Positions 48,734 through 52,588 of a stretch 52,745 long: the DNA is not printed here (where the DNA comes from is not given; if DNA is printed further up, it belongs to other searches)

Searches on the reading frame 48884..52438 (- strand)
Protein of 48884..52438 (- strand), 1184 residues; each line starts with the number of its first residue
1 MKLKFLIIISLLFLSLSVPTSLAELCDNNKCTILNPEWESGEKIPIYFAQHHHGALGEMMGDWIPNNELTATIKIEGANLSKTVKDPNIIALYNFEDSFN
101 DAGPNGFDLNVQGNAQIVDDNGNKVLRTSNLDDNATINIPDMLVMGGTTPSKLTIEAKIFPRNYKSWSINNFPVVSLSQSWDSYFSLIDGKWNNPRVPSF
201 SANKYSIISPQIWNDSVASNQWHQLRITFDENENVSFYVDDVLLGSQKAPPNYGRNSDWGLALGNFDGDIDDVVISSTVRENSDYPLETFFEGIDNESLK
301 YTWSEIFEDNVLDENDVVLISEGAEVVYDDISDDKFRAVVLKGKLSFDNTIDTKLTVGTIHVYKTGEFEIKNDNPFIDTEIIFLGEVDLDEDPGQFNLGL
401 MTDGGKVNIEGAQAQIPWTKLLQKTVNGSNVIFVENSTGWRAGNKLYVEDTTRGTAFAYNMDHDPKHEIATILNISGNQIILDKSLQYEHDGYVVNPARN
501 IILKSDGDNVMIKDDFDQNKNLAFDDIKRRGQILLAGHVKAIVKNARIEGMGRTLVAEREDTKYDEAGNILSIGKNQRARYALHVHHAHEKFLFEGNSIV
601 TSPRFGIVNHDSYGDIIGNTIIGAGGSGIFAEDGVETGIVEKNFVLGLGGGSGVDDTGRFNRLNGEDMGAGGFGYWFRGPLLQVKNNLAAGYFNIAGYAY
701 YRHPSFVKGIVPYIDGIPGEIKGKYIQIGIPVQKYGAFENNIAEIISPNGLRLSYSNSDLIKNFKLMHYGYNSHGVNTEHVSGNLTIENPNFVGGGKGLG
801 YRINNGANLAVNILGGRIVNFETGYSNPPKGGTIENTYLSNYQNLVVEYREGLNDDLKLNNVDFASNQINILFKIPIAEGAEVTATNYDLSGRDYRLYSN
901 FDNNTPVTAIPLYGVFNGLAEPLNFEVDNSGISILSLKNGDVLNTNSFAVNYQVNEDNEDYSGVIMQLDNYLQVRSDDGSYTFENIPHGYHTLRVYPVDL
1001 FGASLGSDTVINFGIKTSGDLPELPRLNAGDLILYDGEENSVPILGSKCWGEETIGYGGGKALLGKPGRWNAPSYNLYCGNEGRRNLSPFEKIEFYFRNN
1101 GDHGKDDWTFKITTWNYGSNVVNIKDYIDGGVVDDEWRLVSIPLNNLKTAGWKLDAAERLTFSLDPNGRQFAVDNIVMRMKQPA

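Call 94: search_protein_families(library=pfam, proteins=[window:48884-52438:-], max_evalue=0.00001)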
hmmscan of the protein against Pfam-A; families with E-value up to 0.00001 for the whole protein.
window:48884-52438:- (1184 aa): 2 families
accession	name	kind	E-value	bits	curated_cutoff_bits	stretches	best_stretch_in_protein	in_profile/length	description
PF10162.14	G8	-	4e-12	46.5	22.9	1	312-421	8-123/124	G8 domain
PF13385.13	Laminin_G_3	-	1.1e-07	32.5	27.6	1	135-281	5-146/151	Concanavalin A-like lectin/glucanases superfamily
